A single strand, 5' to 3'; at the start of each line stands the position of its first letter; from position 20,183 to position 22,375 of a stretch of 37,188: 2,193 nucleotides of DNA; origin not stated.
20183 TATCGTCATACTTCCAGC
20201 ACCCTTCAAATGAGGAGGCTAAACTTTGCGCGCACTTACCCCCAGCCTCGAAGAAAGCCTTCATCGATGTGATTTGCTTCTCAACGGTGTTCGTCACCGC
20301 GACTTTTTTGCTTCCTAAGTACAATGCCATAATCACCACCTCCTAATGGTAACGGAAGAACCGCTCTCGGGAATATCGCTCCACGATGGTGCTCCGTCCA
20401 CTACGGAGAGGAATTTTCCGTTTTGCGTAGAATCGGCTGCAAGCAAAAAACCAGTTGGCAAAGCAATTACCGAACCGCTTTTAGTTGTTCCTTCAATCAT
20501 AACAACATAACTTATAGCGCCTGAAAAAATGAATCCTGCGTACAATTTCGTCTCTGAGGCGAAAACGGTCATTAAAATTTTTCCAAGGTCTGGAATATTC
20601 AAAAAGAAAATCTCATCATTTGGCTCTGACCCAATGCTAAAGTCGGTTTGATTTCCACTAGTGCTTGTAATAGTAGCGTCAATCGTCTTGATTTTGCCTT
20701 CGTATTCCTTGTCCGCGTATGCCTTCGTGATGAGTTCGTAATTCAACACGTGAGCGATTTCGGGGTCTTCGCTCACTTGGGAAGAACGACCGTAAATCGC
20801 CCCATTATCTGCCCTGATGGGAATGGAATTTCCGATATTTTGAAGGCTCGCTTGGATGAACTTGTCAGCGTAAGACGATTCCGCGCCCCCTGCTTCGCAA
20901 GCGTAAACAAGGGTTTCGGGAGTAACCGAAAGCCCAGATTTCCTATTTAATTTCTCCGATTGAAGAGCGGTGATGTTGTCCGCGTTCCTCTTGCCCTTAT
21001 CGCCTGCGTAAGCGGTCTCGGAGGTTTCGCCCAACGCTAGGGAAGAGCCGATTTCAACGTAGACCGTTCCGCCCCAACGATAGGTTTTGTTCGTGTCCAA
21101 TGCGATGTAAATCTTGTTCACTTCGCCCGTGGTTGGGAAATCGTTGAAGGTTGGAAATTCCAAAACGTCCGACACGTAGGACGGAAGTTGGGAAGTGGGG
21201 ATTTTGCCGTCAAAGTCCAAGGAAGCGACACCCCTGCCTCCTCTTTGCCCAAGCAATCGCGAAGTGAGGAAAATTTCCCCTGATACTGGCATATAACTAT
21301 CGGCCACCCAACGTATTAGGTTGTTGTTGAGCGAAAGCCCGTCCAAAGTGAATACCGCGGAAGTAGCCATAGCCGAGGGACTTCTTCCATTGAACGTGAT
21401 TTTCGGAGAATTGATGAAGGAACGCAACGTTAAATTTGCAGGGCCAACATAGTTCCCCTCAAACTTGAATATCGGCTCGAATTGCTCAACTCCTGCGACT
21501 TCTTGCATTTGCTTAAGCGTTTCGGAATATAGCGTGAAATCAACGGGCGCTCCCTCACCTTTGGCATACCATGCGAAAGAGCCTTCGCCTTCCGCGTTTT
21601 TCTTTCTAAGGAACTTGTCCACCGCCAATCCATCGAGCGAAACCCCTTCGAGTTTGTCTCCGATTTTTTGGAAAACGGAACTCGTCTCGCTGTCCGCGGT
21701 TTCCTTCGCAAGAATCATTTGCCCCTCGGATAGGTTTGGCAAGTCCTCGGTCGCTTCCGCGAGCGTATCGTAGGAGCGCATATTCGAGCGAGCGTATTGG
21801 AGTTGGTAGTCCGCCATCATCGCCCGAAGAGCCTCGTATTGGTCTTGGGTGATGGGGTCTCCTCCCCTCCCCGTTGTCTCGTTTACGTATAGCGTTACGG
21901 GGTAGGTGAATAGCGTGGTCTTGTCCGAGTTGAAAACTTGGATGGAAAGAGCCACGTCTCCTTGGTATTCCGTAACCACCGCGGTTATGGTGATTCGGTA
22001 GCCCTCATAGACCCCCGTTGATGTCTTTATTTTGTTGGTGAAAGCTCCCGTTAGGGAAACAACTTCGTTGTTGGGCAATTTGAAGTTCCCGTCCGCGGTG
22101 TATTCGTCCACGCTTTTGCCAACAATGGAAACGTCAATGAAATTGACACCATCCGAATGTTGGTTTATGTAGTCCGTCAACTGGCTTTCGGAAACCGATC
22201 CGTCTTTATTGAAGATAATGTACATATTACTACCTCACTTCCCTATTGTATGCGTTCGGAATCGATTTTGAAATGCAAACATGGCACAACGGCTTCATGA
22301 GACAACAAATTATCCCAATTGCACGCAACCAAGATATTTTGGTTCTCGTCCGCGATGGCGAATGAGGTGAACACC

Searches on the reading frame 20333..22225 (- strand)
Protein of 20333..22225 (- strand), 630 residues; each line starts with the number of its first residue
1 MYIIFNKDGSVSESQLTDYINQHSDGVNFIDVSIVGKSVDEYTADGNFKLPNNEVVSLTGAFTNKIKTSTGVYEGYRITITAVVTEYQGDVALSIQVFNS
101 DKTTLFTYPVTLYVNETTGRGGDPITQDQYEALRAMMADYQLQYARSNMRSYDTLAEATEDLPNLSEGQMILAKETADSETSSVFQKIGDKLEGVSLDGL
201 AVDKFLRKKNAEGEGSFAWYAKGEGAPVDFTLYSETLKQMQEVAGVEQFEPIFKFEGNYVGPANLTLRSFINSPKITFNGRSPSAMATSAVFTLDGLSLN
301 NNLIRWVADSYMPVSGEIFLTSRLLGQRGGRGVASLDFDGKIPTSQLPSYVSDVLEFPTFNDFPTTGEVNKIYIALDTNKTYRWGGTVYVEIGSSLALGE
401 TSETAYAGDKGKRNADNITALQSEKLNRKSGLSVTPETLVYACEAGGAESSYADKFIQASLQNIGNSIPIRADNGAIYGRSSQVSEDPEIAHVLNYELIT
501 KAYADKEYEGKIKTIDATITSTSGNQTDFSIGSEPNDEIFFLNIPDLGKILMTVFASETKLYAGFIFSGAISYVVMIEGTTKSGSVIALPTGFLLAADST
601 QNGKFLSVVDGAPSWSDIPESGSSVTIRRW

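Call 33: search_protein_families(library=phrogs, proteins=[window:20333-22225:-], max_evalue=0.00001)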
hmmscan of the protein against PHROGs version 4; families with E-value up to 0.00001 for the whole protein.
window:20333-22225:- (630 aa): 3 families
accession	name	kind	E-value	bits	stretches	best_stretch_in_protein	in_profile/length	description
phrog_15439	-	other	1.4e-15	58.9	1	331-392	46-107/290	peptidase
phrog_38707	-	unknown function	2.1e-14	54.1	1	331-417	445-540/675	-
phrog_3018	-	head and packaging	3e-12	47.3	1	339-395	40-96/341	head decoration protein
